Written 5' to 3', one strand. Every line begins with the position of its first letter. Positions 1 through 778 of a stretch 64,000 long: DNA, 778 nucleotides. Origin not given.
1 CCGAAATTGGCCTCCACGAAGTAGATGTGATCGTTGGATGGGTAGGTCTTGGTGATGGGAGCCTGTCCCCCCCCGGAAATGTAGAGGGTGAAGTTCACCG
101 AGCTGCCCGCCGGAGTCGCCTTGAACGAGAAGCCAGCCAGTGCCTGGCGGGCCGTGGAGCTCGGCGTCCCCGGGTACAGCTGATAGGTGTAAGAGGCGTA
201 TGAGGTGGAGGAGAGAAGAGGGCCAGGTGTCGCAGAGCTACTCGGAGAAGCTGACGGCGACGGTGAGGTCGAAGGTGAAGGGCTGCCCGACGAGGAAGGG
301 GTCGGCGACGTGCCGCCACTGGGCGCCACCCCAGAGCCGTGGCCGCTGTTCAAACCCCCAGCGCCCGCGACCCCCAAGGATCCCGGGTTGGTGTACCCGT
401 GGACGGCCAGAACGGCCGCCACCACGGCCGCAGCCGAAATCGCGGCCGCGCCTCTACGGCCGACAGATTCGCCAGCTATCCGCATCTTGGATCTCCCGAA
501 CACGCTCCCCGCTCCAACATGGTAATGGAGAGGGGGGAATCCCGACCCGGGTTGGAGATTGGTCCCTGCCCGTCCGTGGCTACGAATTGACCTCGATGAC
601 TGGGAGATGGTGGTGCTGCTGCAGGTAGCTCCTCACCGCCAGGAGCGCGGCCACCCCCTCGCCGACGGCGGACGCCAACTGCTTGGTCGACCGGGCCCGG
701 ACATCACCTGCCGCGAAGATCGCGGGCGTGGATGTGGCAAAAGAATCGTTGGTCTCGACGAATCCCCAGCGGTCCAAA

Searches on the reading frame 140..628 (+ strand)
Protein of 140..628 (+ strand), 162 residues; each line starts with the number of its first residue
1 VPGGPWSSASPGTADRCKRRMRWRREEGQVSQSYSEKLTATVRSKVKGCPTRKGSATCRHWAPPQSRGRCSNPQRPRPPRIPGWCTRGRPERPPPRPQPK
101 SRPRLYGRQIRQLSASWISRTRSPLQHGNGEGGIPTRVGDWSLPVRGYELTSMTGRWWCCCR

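Call 64: search_protein_families(library=pfam, alignment_id=A4, max_evalue=0.0001)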
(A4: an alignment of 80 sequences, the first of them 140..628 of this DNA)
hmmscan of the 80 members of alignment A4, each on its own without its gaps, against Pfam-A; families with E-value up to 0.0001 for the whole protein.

A. member 1, window:140-628:+ (162 aa): 0 families

B. families by the number of members that match (of 80 scanned): 83 families (the first 25 are shown)
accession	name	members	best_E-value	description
PF01012.27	ETF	2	5e-38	Electron transfer flavoprotein domain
PF01266.30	DAO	2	7.3e-14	FAD dependent oxidoreductase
PF13450.12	NAD_binding_8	2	1.3e-13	NAD(P)-binding Rossmann-like domain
PF00115.25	COX1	1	1.8e-165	Cytochrome C and Quinol oxidase polypeptide I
PF00330.25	Aconitase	1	9.9e-158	Aconitase family (aconitate hydratase)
PF00883.26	Peptidase_M17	1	3.1e-111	Cytosol aminopeptidase family, catalytic domain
PF06267.17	DUF1028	1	6.9e-69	Family of unknown function (DUF1028)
PF13603.12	tRNA-synt_1_2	1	3.8e-52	Leucyl-tRNA synthetase, editing domain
PF00326.27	Peptidase_S9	1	1e-44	Prolyl oligopeptidase family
PF07992.20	Pyr_redox_2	1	1.1e-44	Pyridine nucleotide-disulphide oxidoreductase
PF00694.25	Aconitase_C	1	1.8e-42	Aconitase C-terminal domain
PF00296.26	Bac_luciferase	1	2.4e-42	Luciferase-like monooxygenase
PF00766.25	ETF_alpha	1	2.3e-37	Electron transfer flavoprotein FAD-binding domain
PF02541.22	Ppx-GppA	1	2.7e-34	Ppx/GppA phosphatase family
PF00133.28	tRNA-synt_1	1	2.2e-33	tRNA synthetases class I (I, L, M and V)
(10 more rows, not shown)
